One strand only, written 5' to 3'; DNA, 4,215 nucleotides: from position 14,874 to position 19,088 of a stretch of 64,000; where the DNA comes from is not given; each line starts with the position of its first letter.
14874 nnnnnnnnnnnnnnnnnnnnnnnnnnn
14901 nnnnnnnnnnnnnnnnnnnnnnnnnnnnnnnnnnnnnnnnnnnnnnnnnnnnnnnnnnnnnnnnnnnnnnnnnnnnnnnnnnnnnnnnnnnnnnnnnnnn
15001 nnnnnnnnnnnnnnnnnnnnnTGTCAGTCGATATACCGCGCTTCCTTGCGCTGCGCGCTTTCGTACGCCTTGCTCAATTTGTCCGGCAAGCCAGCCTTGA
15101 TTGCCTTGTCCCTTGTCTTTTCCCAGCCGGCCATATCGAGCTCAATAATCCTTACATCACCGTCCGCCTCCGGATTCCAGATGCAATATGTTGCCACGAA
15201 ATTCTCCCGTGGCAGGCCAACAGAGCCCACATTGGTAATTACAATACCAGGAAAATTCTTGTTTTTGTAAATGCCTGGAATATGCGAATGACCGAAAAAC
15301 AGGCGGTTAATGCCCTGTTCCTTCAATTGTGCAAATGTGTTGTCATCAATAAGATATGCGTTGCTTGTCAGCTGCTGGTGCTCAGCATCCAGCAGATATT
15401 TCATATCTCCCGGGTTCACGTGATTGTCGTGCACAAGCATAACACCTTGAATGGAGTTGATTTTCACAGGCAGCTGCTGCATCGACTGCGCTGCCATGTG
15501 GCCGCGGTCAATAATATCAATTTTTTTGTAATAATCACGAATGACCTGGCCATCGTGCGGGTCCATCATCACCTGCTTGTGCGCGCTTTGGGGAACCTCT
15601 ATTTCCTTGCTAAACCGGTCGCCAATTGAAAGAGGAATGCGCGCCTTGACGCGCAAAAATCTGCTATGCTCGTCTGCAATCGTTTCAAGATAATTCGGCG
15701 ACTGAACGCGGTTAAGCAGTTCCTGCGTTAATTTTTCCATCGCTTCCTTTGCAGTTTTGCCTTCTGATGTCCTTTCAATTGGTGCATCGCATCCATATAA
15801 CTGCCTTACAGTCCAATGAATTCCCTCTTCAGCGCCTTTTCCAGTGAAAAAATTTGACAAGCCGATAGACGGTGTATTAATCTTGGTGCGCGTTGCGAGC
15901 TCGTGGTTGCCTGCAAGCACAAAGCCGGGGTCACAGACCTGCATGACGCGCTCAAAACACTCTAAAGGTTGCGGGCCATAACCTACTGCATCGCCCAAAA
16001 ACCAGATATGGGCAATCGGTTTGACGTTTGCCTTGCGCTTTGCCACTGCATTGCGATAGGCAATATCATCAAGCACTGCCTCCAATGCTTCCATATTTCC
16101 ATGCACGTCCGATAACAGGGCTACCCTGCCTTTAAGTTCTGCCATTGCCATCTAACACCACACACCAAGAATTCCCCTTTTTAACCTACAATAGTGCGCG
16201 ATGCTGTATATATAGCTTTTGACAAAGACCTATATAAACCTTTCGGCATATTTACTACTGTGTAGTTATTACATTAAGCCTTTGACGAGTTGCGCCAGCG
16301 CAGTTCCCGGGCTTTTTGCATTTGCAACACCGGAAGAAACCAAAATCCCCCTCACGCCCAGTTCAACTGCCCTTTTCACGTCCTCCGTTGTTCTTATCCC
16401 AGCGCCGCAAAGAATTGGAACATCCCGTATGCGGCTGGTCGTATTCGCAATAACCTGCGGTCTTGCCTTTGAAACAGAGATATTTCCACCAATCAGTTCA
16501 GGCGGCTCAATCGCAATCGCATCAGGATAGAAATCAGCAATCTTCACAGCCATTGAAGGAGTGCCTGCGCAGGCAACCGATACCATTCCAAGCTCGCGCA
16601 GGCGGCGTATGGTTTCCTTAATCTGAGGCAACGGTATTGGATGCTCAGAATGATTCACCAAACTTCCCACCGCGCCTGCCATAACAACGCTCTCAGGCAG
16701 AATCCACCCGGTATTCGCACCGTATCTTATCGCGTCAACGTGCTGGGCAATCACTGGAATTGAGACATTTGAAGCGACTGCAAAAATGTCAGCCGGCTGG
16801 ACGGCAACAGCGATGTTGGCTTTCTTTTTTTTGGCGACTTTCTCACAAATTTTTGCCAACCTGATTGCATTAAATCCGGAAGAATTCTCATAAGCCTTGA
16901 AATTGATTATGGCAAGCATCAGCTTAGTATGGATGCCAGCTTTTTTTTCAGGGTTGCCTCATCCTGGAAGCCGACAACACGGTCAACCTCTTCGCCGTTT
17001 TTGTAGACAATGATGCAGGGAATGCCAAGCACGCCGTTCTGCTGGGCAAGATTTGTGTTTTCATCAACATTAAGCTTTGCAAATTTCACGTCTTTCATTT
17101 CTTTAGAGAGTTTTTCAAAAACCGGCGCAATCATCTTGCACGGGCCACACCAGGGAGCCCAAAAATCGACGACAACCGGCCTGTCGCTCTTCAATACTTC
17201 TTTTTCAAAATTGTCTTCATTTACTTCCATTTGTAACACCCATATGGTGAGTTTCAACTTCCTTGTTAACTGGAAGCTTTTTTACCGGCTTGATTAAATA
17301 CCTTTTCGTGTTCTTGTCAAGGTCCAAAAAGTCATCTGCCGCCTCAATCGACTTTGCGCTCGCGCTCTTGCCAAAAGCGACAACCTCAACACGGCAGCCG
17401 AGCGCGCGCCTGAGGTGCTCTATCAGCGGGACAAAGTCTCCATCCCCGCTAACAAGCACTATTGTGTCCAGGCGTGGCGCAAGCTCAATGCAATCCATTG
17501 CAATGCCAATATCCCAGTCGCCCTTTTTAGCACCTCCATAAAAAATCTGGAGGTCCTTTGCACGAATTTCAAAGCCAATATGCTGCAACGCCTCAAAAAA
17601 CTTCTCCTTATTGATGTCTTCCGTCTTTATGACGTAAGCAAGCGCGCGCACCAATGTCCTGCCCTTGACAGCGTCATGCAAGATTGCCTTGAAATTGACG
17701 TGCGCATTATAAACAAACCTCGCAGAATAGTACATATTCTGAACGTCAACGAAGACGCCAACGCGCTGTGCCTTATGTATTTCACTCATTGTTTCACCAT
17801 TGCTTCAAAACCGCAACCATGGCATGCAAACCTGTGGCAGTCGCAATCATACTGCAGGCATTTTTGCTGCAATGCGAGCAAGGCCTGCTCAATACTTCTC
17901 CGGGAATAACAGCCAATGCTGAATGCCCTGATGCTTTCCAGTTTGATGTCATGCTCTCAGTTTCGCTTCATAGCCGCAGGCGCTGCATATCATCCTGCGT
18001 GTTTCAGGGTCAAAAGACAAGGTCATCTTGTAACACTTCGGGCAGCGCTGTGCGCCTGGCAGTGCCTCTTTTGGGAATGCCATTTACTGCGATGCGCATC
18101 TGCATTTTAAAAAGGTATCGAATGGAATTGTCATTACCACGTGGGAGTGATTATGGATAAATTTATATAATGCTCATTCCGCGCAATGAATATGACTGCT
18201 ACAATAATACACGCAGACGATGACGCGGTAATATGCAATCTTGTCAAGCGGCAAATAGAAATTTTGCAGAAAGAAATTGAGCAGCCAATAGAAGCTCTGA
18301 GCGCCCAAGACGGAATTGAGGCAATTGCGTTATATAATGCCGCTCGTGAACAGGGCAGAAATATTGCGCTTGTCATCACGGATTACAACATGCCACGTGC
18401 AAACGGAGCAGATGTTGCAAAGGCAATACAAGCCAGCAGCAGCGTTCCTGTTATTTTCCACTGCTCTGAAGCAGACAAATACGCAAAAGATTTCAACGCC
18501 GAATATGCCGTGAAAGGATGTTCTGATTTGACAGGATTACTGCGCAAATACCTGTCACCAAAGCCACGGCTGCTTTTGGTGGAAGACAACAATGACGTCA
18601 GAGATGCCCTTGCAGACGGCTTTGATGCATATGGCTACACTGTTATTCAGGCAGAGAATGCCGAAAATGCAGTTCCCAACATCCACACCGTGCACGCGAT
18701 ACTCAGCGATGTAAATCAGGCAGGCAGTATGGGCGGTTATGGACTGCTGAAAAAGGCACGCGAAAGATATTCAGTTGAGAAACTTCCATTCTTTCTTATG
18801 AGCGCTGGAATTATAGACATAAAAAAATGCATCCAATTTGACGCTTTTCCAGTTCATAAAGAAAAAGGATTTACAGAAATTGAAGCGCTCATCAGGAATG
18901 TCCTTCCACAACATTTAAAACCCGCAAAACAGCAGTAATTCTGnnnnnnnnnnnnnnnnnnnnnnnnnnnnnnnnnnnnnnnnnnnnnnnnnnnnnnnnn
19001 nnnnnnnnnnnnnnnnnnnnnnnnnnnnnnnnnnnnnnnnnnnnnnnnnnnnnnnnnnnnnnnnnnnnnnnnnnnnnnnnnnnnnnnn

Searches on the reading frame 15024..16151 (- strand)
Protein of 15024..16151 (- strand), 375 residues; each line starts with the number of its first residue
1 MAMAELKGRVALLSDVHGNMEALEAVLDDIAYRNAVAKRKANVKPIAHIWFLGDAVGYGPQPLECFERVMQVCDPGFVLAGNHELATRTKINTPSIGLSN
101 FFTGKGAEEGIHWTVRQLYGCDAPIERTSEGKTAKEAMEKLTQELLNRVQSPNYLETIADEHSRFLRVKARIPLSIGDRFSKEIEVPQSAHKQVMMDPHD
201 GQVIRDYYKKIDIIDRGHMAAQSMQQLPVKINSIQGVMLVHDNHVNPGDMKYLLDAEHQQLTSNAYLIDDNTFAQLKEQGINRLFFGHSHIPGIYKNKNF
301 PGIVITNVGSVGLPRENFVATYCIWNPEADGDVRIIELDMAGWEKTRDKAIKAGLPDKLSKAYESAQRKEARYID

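Call 19: search_protein_families(library=pfam, proteins=[window:15024-16151:-], max_evalue=0.001)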
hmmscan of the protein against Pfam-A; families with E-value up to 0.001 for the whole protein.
window:15024-16151:- (375 aa): 2 families
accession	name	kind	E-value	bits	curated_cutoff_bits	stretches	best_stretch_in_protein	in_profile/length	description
PF00149.33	Metallophos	-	1.3e-12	49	21.5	1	9-291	2-190/191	Calcineurin-like phosphoesterase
PF12850.12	Metallophos_2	-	2.9e-10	40.8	27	1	276-326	103-150/154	Calcineurin-like phosphoesterase superfamily domain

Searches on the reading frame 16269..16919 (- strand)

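Call 19: search_protein_families(library=pfam, proteins=[window:16269-16919:-], max_evalue=0.001)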
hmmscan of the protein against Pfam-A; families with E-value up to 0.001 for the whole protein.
window:16269-16919:- (216 aa): 2 families
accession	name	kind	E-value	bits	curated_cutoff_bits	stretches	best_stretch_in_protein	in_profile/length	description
PF00121.24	TIM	-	8.4e-31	107.8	20.1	1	2-210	2-240/245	Triosephosphate isomerase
PF05690.20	ThiG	-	7.7e-08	32.4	23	1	154-205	164-214/247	Thiazole biosynthesis protein ThiG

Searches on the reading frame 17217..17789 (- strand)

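Call 19: search_protein_families(library=pfam, proteins=[window:17217-17789:-], max_evalue=0.001)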
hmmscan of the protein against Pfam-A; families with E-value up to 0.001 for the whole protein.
window:17217-17789:- (190 aa): 1 family
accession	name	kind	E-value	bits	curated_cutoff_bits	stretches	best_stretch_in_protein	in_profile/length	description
PF01936.24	NYN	-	1.5e-37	129.8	24.2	1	9-158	1-145/145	NYN domain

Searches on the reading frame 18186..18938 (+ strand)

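Call 19: search_protein_families(library=pfam, proteins=[window:18186-18938:+], max_evalue=0.001)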
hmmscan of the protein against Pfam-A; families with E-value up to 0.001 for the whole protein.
window:18186-18938:+ (250 aa): 1 family
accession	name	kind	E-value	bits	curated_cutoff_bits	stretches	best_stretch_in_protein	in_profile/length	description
PF00072.30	Response_reg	-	7.7e-17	61.9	30.2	2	7-98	1-82/111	Response regulator receiver domain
